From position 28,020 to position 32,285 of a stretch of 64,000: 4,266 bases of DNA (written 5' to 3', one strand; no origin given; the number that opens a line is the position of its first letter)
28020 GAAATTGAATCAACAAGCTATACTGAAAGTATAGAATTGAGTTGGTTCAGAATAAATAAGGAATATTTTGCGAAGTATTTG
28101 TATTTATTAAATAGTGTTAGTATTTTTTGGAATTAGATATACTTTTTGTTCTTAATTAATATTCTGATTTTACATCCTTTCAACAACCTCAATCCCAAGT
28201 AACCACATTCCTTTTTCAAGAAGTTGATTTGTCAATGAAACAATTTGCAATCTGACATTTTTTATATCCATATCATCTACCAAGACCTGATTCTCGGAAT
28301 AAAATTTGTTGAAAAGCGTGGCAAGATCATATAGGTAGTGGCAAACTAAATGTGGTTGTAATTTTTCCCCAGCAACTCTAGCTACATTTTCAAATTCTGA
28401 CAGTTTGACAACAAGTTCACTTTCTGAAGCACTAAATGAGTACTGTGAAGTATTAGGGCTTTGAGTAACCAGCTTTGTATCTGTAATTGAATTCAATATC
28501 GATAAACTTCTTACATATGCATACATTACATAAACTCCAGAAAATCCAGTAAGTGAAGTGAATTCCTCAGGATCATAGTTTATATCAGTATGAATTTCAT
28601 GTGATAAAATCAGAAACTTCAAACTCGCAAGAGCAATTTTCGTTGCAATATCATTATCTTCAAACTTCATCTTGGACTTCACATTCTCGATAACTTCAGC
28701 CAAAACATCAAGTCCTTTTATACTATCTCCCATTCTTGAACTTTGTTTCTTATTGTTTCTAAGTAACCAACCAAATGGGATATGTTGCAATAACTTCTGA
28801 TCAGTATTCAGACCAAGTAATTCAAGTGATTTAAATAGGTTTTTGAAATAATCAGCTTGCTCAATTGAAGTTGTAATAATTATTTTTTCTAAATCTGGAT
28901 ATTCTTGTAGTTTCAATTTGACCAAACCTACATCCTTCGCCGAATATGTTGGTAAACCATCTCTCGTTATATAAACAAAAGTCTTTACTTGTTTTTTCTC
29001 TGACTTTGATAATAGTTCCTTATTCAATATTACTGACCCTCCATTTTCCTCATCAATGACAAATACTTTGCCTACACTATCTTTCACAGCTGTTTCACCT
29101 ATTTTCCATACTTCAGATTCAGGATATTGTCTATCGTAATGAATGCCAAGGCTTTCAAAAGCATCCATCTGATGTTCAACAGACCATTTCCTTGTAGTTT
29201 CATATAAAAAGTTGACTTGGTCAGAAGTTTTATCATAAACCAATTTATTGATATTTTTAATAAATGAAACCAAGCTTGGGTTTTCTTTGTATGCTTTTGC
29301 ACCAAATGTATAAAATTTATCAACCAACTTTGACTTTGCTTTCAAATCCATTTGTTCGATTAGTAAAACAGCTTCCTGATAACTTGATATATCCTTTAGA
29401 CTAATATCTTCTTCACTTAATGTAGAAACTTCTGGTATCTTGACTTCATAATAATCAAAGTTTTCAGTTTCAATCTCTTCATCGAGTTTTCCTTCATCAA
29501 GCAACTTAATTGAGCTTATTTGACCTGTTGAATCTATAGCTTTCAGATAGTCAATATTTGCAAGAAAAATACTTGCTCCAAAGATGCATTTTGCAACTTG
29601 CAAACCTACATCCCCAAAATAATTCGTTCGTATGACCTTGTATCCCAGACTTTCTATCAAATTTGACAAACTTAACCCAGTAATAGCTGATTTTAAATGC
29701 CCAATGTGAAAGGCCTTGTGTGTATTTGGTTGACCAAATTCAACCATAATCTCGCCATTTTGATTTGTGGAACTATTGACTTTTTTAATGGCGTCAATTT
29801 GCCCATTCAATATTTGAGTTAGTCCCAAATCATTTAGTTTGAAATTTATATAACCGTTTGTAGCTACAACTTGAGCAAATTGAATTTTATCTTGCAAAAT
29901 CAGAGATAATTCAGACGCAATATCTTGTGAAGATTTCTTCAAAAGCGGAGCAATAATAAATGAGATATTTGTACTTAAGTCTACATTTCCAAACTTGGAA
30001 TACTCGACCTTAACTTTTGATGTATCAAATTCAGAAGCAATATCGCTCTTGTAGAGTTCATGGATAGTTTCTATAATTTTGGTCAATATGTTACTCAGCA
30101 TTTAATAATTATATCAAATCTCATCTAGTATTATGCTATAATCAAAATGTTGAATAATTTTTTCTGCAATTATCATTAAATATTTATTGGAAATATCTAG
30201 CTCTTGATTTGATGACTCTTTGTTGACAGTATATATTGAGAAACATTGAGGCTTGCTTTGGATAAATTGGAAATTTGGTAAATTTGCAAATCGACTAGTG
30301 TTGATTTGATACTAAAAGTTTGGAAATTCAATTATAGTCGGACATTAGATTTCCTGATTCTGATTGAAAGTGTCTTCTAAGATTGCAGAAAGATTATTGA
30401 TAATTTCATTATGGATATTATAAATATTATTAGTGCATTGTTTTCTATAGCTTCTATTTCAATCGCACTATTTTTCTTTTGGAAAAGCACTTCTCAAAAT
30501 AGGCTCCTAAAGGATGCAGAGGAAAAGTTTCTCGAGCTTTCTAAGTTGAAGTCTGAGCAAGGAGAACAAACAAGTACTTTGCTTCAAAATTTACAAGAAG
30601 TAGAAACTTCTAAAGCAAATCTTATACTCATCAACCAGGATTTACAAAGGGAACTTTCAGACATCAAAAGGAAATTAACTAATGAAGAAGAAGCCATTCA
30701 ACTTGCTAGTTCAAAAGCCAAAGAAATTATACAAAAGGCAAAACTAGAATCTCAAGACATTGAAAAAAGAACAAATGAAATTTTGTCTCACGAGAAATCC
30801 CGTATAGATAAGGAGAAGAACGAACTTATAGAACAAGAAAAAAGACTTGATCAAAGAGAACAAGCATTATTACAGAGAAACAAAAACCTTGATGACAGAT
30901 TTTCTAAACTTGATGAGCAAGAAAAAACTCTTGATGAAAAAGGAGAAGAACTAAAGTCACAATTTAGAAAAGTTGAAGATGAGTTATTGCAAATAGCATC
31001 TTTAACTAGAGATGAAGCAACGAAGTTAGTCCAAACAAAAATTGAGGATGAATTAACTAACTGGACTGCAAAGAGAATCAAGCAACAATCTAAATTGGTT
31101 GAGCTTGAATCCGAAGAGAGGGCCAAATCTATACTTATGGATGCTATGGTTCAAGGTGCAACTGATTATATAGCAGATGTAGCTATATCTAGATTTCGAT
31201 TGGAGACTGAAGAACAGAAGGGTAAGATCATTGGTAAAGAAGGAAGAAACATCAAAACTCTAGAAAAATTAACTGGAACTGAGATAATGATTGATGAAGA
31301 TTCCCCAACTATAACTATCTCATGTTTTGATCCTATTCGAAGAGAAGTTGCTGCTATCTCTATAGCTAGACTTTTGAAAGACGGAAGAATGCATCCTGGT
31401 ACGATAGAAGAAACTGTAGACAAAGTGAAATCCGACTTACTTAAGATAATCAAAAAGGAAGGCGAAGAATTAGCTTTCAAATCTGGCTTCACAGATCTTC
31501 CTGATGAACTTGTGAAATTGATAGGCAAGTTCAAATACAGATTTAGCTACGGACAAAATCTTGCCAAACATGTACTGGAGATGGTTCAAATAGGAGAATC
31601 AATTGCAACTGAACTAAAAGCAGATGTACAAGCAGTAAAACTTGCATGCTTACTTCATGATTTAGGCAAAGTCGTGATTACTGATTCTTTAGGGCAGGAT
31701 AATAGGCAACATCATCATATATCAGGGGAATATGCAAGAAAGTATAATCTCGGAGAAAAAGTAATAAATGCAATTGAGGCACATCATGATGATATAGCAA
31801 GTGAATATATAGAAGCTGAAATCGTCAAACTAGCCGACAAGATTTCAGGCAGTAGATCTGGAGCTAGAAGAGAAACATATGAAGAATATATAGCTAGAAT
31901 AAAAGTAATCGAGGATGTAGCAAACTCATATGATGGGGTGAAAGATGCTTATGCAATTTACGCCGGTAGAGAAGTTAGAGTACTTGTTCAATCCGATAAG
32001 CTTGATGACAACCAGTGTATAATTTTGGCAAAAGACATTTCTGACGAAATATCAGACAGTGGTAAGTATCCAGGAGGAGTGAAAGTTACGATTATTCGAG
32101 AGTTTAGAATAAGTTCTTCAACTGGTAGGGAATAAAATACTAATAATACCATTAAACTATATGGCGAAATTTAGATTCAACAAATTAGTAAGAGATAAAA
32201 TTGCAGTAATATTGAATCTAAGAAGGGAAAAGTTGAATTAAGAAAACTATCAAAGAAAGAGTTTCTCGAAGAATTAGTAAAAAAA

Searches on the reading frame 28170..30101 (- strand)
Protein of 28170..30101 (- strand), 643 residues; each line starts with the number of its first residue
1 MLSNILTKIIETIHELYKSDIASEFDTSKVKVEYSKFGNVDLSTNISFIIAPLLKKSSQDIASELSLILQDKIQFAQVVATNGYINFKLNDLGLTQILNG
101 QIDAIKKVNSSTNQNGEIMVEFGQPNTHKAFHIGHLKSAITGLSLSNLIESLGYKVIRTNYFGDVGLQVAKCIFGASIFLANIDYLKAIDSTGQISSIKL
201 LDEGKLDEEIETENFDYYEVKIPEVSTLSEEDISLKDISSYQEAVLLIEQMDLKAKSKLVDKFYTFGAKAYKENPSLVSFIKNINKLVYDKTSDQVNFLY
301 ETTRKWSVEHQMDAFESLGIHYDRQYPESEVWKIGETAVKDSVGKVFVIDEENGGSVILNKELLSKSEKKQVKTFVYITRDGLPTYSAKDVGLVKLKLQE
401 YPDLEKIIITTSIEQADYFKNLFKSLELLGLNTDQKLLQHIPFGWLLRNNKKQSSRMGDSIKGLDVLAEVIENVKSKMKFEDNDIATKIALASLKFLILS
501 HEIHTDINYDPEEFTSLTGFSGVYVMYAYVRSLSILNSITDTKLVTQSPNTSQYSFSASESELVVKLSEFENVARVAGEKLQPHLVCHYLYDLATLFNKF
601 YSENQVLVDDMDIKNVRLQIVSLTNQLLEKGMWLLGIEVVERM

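Call 100: search_protein_families(library=pfam, proteins=[window:28170-30101:-], max_evalue=0.00001)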
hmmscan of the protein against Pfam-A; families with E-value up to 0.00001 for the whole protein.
window:28170-30101:- (643 aa): 3 families
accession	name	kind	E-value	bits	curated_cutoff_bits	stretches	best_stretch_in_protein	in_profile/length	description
PF00750.26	tRNA-synt_1d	-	1.1e-28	100.7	23.3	2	108-169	12-73/349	tRNA synthetases class I (R), catalytic domain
PF05746.21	DALR_1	-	1.2e-27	96.7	22.3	1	525-643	1-117/117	DALR anticodon binding domain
PF03485.21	Arg_tRNA_synt_N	-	7e-09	36.6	21.5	1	5-89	3-85/85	Arginyl tRNA synthetase N terminal domain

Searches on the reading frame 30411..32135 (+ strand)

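Call 100: search_protein_families(library=pfam, proteins=[window:30411-32135:+], max_evalue=0.00001)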
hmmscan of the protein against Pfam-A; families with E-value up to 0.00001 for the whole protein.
window:30411-32135:+ (574 aa): 3 families
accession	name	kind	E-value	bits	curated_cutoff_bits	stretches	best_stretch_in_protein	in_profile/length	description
PF01966.28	HD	-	2.7e-16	60.3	22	1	385-479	2-114/116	HD domain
PF12072.13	RNase_Y_N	-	1.2e-15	58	32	1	93-253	41-201/201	RNase Y N-terminal region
PF00013.35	KH_1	-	2.2e-08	34.2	21.5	1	268-315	9-61/66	KH domain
